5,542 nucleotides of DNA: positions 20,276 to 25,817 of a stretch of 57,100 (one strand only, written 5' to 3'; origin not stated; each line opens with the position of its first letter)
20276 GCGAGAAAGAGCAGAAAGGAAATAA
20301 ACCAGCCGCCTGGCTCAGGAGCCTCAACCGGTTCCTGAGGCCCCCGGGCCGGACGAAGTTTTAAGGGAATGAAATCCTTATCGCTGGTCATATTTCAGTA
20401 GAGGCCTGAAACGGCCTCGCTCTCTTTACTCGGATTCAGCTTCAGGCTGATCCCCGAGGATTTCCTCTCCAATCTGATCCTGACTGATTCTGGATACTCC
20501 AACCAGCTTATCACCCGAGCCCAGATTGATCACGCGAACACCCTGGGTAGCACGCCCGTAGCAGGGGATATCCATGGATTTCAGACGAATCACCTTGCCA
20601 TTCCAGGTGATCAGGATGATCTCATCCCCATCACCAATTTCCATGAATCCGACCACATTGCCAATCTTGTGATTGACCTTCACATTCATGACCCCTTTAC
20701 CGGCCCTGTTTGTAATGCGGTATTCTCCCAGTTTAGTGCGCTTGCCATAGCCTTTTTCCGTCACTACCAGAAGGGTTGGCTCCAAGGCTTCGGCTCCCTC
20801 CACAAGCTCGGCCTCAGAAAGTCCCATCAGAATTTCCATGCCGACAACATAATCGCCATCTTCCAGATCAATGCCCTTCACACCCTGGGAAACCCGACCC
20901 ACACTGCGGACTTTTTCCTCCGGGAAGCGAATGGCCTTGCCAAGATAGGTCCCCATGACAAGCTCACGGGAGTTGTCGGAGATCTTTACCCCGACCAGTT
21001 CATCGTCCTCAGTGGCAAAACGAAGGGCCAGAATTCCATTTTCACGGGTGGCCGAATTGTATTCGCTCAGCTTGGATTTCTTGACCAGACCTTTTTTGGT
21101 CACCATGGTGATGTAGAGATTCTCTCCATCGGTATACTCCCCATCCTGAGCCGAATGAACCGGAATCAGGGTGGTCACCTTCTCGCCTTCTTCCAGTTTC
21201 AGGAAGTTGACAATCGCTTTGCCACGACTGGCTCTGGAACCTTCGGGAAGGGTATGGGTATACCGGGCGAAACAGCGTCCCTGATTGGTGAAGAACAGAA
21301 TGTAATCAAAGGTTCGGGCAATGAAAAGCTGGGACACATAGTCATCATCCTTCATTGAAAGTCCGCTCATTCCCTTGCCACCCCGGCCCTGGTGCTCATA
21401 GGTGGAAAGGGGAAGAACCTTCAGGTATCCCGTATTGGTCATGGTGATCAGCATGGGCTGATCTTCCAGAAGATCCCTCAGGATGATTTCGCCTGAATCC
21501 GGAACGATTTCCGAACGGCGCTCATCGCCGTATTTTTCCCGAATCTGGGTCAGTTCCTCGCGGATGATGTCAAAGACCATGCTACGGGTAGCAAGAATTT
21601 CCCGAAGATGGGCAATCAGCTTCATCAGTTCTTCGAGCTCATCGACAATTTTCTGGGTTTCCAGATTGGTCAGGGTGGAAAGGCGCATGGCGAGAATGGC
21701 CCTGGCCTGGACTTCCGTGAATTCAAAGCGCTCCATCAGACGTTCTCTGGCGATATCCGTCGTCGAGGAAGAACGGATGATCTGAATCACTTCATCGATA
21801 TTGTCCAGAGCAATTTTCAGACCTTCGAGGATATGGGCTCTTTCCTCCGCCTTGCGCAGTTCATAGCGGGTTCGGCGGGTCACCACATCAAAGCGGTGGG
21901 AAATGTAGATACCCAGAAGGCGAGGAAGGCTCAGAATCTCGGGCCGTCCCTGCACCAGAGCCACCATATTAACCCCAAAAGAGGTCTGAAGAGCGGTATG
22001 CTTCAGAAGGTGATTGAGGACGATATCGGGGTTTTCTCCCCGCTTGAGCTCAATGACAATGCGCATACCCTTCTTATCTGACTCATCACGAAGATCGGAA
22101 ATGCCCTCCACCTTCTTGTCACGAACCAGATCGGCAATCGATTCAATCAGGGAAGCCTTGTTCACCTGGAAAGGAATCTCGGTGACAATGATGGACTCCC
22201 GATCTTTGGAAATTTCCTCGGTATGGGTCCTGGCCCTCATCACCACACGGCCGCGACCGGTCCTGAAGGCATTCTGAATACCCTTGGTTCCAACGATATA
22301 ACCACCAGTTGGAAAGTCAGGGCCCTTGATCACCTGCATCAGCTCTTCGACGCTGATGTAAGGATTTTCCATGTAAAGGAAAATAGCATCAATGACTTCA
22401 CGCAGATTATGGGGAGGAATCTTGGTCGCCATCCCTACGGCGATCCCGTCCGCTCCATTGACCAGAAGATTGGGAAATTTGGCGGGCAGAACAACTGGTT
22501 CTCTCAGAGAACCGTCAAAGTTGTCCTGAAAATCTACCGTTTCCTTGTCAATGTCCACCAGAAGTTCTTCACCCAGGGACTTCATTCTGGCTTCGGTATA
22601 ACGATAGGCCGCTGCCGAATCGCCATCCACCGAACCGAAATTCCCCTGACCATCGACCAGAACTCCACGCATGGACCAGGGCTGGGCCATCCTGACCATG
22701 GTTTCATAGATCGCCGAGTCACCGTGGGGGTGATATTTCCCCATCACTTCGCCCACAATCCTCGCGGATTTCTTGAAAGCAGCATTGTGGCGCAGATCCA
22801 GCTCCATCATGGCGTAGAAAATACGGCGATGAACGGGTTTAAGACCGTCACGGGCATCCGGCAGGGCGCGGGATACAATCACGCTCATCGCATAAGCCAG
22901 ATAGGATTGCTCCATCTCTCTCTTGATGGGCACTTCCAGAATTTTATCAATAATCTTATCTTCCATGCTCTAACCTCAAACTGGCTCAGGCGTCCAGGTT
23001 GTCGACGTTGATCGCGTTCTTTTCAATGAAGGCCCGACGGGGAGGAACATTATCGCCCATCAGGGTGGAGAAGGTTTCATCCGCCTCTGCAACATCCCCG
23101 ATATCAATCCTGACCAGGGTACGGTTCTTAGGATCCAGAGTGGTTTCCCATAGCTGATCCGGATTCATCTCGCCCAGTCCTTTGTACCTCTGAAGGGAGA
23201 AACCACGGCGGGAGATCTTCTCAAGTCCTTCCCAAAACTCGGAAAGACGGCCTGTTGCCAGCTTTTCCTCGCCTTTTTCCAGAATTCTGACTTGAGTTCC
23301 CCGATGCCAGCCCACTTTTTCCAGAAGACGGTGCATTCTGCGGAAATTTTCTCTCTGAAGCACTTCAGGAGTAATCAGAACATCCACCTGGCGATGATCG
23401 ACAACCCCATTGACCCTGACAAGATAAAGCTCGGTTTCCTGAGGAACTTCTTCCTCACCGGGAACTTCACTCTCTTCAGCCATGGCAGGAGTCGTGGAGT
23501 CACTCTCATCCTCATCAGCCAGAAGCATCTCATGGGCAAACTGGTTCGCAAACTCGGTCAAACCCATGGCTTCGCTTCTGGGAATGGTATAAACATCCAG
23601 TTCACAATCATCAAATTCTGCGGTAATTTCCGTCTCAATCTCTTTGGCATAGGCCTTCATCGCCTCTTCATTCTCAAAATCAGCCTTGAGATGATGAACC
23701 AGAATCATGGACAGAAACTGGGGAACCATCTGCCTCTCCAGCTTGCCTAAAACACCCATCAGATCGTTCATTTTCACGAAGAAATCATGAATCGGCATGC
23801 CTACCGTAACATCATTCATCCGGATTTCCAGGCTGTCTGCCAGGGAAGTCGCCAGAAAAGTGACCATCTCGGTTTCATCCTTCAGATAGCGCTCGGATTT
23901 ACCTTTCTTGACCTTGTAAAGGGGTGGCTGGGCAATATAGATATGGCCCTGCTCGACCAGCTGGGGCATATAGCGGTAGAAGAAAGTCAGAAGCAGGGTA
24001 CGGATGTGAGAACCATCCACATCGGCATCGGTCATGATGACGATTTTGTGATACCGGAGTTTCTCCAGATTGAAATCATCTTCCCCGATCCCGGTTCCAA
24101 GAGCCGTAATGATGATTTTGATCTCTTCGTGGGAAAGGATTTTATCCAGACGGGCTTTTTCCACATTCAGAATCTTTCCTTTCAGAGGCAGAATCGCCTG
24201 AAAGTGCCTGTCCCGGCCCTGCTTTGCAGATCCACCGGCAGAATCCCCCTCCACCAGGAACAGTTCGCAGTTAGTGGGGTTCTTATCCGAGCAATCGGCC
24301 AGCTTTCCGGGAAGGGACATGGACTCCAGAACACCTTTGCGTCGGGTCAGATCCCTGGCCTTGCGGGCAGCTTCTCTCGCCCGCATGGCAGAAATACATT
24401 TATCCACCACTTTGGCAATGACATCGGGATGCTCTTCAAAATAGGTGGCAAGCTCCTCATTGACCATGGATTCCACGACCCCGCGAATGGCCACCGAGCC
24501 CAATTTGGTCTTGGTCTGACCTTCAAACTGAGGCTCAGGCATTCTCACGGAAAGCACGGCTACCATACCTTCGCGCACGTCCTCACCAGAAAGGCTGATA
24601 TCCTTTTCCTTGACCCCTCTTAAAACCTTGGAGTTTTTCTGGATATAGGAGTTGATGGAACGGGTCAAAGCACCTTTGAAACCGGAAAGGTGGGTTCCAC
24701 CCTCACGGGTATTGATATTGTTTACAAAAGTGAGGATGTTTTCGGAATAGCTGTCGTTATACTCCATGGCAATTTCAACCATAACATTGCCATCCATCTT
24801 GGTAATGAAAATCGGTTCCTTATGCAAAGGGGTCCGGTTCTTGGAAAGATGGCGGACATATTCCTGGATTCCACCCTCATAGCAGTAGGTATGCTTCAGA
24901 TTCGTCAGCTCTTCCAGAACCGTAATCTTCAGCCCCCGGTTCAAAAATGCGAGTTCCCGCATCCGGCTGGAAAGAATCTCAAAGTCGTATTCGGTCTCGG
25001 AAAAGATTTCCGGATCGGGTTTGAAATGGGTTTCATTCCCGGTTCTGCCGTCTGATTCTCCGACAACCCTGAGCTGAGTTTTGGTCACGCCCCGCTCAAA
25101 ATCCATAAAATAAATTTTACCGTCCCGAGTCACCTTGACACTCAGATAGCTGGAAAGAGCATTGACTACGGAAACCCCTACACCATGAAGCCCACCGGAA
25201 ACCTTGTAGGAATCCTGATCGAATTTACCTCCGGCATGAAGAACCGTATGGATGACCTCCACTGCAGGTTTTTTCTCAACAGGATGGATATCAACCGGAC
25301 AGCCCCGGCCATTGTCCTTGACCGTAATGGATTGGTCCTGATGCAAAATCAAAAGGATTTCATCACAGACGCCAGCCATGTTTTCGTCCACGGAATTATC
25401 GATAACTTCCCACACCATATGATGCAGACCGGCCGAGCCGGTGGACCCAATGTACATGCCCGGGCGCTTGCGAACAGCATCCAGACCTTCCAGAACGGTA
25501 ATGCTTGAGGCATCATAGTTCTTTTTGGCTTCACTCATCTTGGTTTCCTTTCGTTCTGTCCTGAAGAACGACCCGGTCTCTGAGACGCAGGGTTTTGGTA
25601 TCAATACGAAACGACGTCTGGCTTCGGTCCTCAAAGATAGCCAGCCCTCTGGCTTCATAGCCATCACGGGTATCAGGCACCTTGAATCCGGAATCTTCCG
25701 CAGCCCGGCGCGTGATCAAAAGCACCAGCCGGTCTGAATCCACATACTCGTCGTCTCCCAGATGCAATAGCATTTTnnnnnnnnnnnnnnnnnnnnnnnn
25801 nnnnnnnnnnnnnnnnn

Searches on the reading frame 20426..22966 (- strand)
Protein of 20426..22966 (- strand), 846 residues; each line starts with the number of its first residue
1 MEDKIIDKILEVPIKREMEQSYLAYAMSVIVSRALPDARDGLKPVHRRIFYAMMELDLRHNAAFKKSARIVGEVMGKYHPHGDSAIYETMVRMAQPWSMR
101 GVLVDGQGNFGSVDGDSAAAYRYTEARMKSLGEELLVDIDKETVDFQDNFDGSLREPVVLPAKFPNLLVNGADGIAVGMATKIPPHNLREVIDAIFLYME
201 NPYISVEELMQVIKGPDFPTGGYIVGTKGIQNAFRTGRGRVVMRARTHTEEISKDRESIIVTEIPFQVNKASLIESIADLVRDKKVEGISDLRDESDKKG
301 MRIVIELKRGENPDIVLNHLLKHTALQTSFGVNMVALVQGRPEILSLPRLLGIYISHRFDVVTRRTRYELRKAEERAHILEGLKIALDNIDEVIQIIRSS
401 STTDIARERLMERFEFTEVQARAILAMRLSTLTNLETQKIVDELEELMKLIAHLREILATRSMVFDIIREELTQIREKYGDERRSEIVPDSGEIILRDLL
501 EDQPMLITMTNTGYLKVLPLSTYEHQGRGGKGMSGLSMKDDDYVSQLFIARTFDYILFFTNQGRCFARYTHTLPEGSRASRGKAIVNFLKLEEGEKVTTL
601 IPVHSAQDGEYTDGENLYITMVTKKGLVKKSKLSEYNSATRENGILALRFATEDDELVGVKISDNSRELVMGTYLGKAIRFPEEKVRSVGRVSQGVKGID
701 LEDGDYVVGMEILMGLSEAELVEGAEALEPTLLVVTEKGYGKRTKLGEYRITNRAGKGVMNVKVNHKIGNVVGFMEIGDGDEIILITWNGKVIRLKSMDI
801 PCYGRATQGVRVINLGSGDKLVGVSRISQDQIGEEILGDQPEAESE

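Call 10: search_protein_families(library=ncbifam, proteins=[window:20426-22966:-], max_evalue=0.00001)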
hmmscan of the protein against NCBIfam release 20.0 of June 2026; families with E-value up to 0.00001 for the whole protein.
window:20426-22966:- (846 aa): 10 families
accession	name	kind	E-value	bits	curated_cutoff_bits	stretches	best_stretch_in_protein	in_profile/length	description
NF004043.1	PRK05560.1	equivalog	0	1179.3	902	1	9-826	2-797/798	DNA gyrase subunit A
TIGR01063.1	gyrA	equivalog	0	1137.4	877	1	9-828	1-799/800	DNA topoisomerase (ATP-hydrolyzing) subunit A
NF038098.1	GyrA_w_intein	exception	1e-273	911.4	1850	2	124-829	538-1228/1232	intein-containing DNA gyrase subunit A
NF004044.1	PRK05561.1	subfamily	1.4e-256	853.9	654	2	14-716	2-688/738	DNA topoisomerase (ATP-hydrolyzing)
TIGR01061.1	parC_Gpos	equivalog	8.6e-215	715.4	813.25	2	10-713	2-694/737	DNA topoisomerase IV subunit A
NF010586.0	PRK13979.1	equivalog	2.1e-212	707.7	1475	3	8-592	12-605/957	DNA topoisomerase IV subunit A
TIGR01062.1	parC_Gneg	equivalog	4.1e-180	600.4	628.9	1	12-607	4-588/735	DNA topoisomerase IV subunit A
NF009397.0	PRK12758.1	equivalog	2.9e-74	250.5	780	1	14-487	23-476/870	DNA gyrase/topoisomerase IV subunit A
NF007209.0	PRK09631.1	equivalog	4.7e-74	250.2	644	1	14-453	4-422/635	DNA topoisomerase IV subunit A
NF007208.0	PRK09630.1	equivalog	2.8e-50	171.6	598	1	21-350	11-312/479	DNA topoisomerase IV subunit A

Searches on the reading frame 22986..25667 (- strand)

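Call 10: search_protein_families(library=ncbifam, proteins=[window:22986-25667:-], max_evalue=0.00001)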
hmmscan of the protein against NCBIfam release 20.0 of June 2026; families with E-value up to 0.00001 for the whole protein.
window:22986-25667:- (893 aa): 5 families
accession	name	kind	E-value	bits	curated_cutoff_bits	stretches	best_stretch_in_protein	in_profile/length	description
NF011501.0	PRK14939.1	subfamily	0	1111.7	796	1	44-892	3-802/803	DNA gyrase subunit B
NF004189.0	PRK05644.1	subfamily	1.2e-297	988.5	740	2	44-607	3-562/641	DNA gyrase subunit B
TIGR01059.1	gyrB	equivalog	6.9e-297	986.2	882.4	1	51-892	1-638/639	DNA topoisomerase (ATP-hydrolyzing) subunit B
TIGR01058.1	parE_Gpos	equivalog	1.3e-236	786.9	899.95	2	48-601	2-555/637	DNA topoisomerase IV subunit B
TIGR01055.1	parE_Gneg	equivalog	9.6e-181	602.4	723.35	2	49-605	2-547/625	DNA topoisomerase IV subunit B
